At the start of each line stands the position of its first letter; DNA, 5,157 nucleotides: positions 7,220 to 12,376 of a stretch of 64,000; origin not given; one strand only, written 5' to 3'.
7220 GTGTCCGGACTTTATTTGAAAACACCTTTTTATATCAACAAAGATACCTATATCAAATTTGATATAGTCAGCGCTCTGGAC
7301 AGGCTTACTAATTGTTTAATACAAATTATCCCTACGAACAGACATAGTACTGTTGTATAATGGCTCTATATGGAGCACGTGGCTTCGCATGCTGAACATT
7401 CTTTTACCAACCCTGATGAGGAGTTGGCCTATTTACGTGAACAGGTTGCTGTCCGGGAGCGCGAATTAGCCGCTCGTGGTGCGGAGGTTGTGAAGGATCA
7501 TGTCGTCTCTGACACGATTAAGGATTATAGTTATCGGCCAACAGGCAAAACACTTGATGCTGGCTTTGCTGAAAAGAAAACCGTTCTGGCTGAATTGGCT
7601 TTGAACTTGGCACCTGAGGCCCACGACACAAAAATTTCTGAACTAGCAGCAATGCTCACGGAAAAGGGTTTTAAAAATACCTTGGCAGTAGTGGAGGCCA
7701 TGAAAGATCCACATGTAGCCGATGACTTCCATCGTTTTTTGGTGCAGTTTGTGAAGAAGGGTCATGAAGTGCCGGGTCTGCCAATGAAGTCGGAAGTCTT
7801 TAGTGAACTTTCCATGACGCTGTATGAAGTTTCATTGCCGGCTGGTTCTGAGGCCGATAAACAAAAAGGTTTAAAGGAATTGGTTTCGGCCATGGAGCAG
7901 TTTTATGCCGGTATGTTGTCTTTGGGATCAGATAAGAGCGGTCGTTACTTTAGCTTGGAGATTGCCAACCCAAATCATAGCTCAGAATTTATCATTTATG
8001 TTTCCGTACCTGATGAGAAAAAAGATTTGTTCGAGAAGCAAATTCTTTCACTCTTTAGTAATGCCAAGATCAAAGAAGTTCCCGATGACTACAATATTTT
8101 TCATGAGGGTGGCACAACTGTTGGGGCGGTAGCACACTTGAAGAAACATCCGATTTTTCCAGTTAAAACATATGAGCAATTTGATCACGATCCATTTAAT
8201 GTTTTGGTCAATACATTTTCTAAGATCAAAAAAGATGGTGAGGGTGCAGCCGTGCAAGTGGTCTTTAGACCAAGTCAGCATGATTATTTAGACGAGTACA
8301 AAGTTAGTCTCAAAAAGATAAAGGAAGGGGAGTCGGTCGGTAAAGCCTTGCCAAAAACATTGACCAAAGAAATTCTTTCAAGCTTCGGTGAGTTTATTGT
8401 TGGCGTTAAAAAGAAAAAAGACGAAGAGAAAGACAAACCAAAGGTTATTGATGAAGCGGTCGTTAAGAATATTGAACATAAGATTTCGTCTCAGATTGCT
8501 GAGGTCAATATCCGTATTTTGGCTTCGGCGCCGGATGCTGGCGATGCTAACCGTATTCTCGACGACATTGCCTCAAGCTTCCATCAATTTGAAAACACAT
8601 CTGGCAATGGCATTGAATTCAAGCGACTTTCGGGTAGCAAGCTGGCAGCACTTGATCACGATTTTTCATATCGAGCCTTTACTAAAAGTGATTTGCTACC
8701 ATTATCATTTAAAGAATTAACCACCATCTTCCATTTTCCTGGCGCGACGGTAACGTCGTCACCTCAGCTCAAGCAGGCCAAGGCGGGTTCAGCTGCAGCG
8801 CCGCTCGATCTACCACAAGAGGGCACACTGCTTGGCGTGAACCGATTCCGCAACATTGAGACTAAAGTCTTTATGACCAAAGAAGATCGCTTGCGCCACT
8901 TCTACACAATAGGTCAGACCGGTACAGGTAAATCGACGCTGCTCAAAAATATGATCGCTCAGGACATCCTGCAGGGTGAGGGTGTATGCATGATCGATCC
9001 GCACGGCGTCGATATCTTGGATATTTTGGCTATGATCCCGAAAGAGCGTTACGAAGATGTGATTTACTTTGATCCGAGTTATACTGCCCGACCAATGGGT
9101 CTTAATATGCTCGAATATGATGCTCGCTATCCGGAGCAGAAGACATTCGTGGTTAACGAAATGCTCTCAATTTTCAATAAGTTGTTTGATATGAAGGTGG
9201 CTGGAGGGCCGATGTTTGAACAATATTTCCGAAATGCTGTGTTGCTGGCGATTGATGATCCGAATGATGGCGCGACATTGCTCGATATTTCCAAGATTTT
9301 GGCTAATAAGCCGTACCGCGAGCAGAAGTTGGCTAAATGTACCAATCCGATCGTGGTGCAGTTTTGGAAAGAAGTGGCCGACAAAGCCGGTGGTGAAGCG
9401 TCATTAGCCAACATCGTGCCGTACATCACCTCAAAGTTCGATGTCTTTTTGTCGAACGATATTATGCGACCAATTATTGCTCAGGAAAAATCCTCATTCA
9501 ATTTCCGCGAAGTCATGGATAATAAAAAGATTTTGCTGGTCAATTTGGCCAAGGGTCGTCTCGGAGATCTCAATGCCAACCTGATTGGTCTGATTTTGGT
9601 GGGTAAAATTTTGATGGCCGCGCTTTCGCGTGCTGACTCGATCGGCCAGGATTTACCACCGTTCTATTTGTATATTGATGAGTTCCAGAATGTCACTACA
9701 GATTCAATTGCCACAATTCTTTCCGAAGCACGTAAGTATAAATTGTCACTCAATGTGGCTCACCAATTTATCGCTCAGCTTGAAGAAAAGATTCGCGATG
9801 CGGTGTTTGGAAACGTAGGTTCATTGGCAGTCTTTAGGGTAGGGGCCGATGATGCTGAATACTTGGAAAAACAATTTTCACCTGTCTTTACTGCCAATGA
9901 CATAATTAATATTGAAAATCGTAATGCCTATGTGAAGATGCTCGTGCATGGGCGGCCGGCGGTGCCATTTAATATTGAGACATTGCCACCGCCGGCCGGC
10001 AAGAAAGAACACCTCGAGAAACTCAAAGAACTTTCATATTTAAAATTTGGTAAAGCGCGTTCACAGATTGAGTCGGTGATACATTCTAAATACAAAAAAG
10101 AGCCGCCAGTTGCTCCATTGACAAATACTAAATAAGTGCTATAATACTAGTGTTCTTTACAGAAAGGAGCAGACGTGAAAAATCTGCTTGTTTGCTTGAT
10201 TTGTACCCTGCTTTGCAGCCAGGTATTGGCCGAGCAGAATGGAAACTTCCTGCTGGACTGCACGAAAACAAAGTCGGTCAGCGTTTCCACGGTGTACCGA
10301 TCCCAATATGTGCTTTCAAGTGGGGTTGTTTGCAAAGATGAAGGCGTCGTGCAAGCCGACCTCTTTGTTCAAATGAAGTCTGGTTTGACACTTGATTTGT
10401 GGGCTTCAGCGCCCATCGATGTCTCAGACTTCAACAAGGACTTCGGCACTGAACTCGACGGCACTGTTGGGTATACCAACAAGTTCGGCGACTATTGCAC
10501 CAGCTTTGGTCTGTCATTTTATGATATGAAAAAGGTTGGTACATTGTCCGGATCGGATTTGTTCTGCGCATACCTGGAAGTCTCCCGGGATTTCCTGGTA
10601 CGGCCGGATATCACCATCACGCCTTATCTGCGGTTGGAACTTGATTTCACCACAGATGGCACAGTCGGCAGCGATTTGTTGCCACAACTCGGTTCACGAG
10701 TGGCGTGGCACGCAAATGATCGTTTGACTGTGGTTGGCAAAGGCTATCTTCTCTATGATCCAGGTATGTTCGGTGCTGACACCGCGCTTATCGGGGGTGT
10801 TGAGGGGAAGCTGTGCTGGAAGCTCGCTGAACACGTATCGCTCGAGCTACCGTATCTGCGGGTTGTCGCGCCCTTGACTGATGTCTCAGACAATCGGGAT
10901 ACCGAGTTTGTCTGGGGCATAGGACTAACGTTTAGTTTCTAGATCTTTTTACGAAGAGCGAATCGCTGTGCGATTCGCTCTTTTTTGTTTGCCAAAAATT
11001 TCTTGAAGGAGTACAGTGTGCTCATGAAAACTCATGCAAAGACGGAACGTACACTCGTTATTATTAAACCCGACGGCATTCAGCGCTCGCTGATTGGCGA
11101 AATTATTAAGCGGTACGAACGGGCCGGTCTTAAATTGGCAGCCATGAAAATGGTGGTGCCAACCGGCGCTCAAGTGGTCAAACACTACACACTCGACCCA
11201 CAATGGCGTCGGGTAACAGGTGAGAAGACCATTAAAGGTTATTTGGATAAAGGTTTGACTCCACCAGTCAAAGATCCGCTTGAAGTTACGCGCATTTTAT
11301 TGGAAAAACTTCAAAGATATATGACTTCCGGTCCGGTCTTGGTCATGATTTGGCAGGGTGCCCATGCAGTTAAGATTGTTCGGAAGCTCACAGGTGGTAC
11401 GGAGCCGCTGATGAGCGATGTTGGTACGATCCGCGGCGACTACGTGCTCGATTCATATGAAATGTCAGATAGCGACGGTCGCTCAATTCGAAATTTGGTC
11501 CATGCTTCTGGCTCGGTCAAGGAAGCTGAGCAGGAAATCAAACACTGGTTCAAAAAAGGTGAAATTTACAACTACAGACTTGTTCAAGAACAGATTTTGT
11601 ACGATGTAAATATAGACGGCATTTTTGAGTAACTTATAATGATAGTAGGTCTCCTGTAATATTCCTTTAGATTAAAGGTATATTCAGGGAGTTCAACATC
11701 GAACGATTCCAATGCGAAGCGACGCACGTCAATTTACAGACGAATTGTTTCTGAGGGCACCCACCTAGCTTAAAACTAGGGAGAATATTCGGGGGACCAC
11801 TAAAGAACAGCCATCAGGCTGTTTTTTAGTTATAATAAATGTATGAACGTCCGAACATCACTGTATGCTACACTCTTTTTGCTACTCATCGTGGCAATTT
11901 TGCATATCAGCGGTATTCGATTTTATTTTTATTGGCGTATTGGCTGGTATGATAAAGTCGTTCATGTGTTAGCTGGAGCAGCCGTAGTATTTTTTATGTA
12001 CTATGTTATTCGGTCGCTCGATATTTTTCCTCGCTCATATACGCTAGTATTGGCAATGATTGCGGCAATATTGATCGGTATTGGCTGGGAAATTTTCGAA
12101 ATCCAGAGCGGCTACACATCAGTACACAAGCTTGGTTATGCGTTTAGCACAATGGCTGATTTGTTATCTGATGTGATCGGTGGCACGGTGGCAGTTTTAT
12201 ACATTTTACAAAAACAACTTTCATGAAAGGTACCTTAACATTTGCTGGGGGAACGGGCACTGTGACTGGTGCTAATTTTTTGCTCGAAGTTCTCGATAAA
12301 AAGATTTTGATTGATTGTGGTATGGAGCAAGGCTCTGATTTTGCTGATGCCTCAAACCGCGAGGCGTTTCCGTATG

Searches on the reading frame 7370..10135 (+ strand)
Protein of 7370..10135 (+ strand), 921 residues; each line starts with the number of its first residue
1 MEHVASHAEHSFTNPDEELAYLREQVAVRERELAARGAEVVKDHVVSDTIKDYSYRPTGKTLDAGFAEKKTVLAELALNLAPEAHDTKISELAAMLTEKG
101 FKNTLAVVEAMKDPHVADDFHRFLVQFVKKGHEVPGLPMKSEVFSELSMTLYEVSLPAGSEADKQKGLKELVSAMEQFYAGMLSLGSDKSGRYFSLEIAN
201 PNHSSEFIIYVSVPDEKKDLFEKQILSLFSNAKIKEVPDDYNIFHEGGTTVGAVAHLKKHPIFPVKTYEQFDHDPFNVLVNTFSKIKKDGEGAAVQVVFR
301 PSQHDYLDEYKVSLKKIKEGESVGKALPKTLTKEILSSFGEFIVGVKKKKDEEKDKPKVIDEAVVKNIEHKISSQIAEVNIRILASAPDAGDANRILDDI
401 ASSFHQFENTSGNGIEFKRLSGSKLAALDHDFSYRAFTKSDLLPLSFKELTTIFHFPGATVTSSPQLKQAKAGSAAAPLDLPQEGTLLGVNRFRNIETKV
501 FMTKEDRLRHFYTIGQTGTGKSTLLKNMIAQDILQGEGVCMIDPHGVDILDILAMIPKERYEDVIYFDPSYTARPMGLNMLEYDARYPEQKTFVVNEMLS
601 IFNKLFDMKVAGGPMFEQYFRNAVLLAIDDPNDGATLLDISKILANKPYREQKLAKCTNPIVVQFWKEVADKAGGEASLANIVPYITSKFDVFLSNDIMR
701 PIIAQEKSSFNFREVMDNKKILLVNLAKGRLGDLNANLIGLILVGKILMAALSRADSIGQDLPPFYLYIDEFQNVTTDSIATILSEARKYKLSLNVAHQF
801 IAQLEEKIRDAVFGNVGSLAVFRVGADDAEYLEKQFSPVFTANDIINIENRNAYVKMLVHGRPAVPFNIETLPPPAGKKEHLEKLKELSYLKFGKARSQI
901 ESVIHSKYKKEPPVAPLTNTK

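Call 14: search_protein_families(library=pfam, proteins=[window:7370-10135:+], max_evalue=0.01)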
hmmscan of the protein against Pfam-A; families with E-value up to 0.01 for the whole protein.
window:7370-10135:+ (921 aa): 6 families
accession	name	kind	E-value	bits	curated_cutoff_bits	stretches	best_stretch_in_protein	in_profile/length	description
PF12696.13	TraG-D_C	-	5e-06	26.9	22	1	764-832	1-72/126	TraM recognition site of TraD and TraG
PF01935.23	DUF87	-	2.1e-05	25.2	23.2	1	508-569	23-81/220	Helicase HerA, central domain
PF02534.20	T4SS-DNA_transf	-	7.8e-05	22.1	20.1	1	507-808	43-348/468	Type IV secretory system Conjugative DNA transfer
PF01580.24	FtsK_SpoIIIE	-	0.00032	20.6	24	1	489-534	19-65/221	FtsK/SpoIIIE family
PF10412.15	TrwB_AAD_bind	-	0.00064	19.1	20.5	0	500-546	7-53/387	Type IV secretion-system coupling protein DNA-binding domain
PF13401.12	AAA_22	-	0.0018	19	27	0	512-545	9-43/130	AAA domain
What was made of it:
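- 7370..10135 (+): 921-aa VirD4/TraG-like coupling-protein ATPase with a DUF8128 N-terminal part. A core syntenic gene of Paceibacteria. Pfam TraG-D_C, DUF87 and T4SS-DNA_transf above their cut-offs (call 14).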

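Call 23: find_related_loci(query=window:7370-10135:+, collection=genome_contigs, flank=8000)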
Query window:7370-10135:+ (921 aa) in genome_contigs; peptide patterns used: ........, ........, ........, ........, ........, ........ (x = any residue, [..] = any of these).
600 stretches matched a pattern (row limit reached: there are more); 508 encode a relative of the query (tblastn E <= 1e-3); the best 80 are kept; 80 distinct loci.
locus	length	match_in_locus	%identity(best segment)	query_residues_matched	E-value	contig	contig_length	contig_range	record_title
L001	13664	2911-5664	68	1-909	0e+0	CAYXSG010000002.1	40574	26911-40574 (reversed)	MAG TPA_asm: uncultured Candidatus Saccharibacteria bacterium isolate binchicken_co54_30 genome assembly, contig: NODE_1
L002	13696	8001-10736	63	12-914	0e+0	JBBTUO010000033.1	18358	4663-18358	MAG: Patescibacteria group bacterium isolate H41-bin128_1 H41_bin128_1_000000000033, whole genome shotgun sequence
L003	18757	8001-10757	62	1-910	0e+0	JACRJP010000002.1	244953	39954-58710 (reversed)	MAG: Candidatus Taylorbacteria bacterium isolate NC_groundwater_1832_Pr3_B-0.1um_40_24 SR-2_scaffold_141_1491172, whole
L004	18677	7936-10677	61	6-910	0e+0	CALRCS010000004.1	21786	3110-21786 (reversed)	MAG: Candidatus Nomurabacteria bacterium isolate RH-23may17-878 genome assembly, contig: RH-23may17-C17494, whole genome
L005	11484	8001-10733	60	1-910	0e+0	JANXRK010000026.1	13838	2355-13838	MAG: Candidatus Taylorbacteria bacterium isolate 336R_metabat_165_sub 336R_k141_822566, whole genome shotgun sequence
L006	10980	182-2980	59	1-917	0e+0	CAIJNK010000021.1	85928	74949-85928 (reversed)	uncultured bacterium isolate AlinenLipids_bin-6017 genome assembly, contig: bin-6017:21/22, whole genome shotgun sequenc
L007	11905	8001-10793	60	1-918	0e+0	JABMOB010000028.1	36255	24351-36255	MAG: Parcubacteria group bacterium isolate bin.649 k141_5186086, whole genome shotgun sequence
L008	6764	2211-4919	60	12-908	0e+0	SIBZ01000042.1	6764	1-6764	MAG: Candidatus Taylorbacteria bacterium isolate Baikal-deep-G190 BACOMB-C52559, whole genome shotgun sequence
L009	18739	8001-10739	60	9-916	0e+0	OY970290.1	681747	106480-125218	MAG: uncultured bacterium isolate MFD00082.bin.c.8 genome assembly, chromosome: 1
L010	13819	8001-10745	60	5-915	0e+0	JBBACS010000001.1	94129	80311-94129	MAG: Candidatus Paceibacterota bacterium isolate SO_2017_LW1_54 NODE_99_length_94129_cov_1.781526_LW64-88_2017, whole ge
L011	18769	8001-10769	59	1-913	0e+0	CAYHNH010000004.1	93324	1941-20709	MAG TPA_asm: uncultured Candidatus Saccharibacteria bacterium isolate ERP119705_co13_543 genome assembly, contig: NODE_2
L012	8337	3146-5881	58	9-910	0e+0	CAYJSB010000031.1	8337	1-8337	MAG TPA_asm: uncultured Candidatus Saccharibacteria bacterium isolate ERP125453_co1_310 genome assembly, contig: NODE_10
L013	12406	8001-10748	59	1-910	0e+0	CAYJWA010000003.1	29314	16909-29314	MAG TPA_asm: uncultured Candidatus Saccharibacteria bacterium isolate ERP125453_co1_235 genome assembly, contig: NODE_13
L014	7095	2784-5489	58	12-910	0e+0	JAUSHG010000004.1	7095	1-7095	MAG: bacterium isolate E14_metabat.bin.176_sub E14_k141_1171215, whole genome shotgun sequence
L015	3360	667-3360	59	12-898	0e+0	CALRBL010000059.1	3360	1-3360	MAG: Candidatus Nomurabacteria bacterium isolate MsH-01oct19-81 genome assembly, contig: MsH-01oct19-C68821, whole genom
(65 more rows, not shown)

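Call 33: search_protein_families(library=ncbifam, proteins=[window:7370-10135:+], max_evalue=0.01)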
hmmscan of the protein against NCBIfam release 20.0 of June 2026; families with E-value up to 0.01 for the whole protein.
window:7370-10135:+ (921 aa): 7 families
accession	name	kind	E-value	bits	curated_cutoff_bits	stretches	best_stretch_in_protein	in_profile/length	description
TIGR03743.1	SXT_TraD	subfamily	9.9e-13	47.4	366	2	497-555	164-223/636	conjugative transfer system coupling protein TraD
NF045973.1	conju_CD1115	equivalog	7.8e-11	41.5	250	1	495-829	11-362/442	VirD4-like conjugal transfer protein, CD1115 family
TIGR03754.1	conj_TOL_TraD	equivalog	7.8e-08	31.3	647.55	1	495-547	167-219/643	type IV conjugative transfer system coupling protein TraD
NF041447.1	TrbC_conju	equivalog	2.5e-05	22.9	800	1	487-544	108-165/685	F-type conjugative transfer protein TrbC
NF045975.1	VirB4_plasma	equivalog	7.5e-05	20.6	590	1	496-545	502-552/894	Mbov_0397 family ICE element conjugal transfer ATPase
TIGR00929.1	VirB4_CagE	subfamily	0.00081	17.7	643.1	0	763-858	634-735/792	VirB4 family type IV secretion/conjugal transfer ATPase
NF053655.1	CedD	equivalog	0.0009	18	600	0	494-546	207-259/527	DNA-translocating ATPase CedD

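Call 36: find_homologous_proteins(query=window:7370-10135:+, max_evalue=1e-100)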
Query window:7370-10135:+ (921 aa): 1547 proteins with E <= 1e-100 among 8000 candidates; the best 120 are listed.
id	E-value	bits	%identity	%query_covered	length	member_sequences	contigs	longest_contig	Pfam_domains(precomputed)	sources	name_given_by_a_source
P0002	0.0e+0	1721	82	100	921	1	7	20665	PF26449.1,PF01935.24,PF02534.21,PF12696.14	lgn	-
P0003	0.0e+0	1504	72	98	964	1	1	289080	PF26449.1,PF01935.24,PF12696.14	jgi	jgi:hypothetical protein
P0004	0.0e+0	1501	72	99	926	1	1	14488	PF26449.1,PF01935.24,PF12696.14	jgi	jgi:hypothetical protein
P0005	0.0e+0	1498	73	99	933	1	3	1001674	PF26449.1,PF01935.24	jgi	jgi:hypothetical protein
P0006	0.0e+0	1480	70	100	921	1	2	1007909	PF26449.1,PF01935.24,PF12696.14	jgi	jgi:hypothetical protein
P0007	0.0e+0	1475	71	99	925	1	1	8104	PF26449.1,PF01935.24,PF12696.14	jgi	jgi:hypothetical protein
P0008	0.0e+0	1450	71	98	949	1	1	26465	PF26449.1,PF01935.24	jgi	jgi:hypothetical protein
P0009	0.0e+0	1446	70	99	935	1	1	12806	PF26449.1,PF12696.14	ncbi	-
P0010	0.0e+0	1441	70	99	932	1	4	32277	PF26449.1,PF01935.24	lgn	-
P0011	0.0e+0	1435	70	99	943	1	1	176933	PF26449.1,PF01935.24,PF12696.14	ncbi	-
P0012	0.0e+0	1432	70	100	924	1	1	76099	PF26449.1,PF01935.24,PF12696.14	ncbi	-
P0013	0.0e+0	1426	70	98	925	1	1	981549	PF26449.1,PF01935.24,PF12696.14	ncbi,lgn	ncbi:MAG: DUF87 domain-containing protein [Patescibacteria group bacterium]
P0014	0.0e+0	1425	70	98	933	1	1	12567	PF26449.1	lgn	-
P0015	0.0e+0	1421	69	99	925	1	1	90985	PF26449.1,PF01935.24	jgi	jgi:hypothetical protein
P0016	0.0e+0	1418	69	98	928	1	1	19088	PF26449.1,PF01935.24,PF12696.14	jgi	jgi:hypothetical protein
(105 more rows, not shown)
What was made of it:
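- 7370..10135 (+): 1547 homologues at E<=1e-100 (call 36).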

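Call 37: find_encoding_contigs(protein=P0002, flank=10000, max_places=7)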
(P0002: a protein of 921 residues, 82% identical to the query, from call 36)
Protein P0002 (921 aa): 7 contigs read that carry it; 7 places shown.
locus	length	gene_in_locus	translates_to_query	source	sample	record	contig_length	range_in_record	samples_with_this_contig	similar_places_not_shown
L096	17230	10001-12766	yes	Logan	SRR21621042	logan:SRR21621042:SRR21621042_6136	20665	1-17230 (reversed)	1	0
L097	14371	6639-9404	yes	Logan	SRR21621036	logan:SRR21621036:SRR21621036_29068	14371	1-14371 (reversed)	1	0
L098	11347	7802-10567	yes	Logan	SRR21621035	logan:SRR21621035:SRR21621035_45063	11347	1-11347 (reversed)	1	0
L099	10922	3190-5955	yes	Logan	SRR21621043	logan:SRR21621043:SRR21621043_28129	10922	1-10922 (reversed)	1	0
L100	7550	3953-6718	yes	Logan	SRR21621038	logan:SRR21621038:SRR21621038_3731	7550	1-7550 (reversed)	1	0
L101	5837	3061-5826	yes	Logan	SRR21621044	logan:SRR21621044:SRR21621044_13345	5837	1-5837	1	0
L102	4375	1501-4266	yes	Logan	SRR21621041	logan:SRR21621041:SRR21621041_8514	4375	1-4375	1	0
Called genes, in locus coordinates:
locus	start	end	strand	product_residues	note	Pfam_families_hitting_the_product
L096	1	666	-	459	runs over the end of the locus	-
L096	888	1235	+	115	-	PF00203:Ribosomal_S19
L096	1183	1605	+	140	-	PF00237:Ribosomal_L22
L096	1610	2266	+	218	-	PF07650:KH_2, PF00189:Ribosomal_S3_C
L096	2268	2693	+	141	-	PF00252:Ribosomal_L16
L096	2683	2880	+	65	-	PF00831:Ribosomal_L29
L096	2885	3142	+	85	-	PF00366:Ribosomal_S17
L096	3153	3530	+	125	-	PF00238:Ribosomal_L14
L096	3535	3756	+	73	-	PF00467:KOW (weak), PF17136:ribosomal_L24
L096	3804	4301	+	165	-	PF00281:Ribosomal_L5, PF00673:Ribosomal_L5_C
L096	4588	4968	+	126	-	PF00410:Ribosomal_S8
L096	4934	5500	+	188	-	PF00347:Ribosomal_L6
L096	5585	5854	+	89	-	PF00861:Ribosomal_L18p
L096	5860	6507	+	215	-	PF00333:Ribosomal_S5, PF03719:Ribosomal_S5_C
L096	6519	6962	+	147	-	PF00828:Ribosomal_L27A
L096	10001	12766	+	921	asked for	PF26449:DUF8128, PF01935:DUF87 (faint), PF02534:T4SS-DNA_transf (faint), PF12696:TraG-D_C (weak)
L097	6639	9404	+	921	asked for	PF26449:DUF8128, PF01935:DUF87 (faint), PF02534:T4SS-DNA_transf (faint), PF12696:TraG-D_C (weak)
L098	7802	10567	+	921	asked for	PF26449:DUF8128, PF01935:DUF87 (faint), PF02534:T4SS-DNA_transf (faint), PF12696:TraG-D_C (weak)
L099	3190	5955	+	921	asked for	PF26449:DUF8128, PF01935:DUF87 (faint), PF02534:T4SS-DNA_transf (faint), PF12696:TraG-D_C (weak)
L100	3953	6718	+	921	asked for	PF26449:DUF8128, PF01935:DUF87 (faint), PF02534:T4SS-DNA_transf (faint), PF12696:TraG-D_C (weak)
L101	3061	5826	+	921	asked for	PF26449:DUF8128, PF01935:DUF87 (faint), PF02534:T4SS-DNA_transf (faint), PF12696:TraG-D_C (weak)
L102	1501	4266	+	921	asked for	PF26449:DUF8128, PF01935:DUF87 (faint), PF02534:T4SS-DNA_transf (faint), PF12696:TraG-D_C (weak)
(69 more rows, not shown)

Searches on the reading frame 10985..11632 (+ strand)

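Call 14: search_protein_families(library=pfam, proteins=[window:10985-11632:+], max_evalue=0.01)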
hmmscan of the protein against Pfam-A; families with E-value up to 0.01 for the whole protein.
window:10985-11632:+ (215 aa): 1 family
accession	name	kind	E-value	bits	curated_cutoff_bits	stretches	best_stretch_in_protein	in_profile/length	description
PF00334.24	NDK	-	1.1e-37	129.4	27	2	106-194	57-135/135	Nucleoside diphosphate kinase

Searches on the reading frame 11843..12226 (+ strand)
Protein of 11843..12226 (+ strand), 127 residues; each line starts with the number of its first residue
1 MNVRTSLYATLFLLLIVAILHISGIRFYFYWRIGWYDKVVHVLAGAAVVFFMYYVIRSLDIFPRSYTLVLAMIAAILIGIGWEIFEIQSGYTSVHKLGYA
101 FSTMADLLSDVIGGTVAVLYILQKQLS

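Call 14: search_protein_families(library=pfam, proteins=[window:11843-12226:+], max_evalue=0.01)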
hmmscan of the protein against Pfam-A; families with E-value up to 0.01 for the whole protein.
window:11843-12226:+ (127 aa): 1 family
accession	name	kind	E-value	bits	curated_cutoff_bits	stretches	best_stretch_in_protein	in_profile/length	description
PF09997.14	DUF2238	-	0.00084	19.7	26.4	1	29-101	52-123/140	Predicted membrane protein (DUF2238)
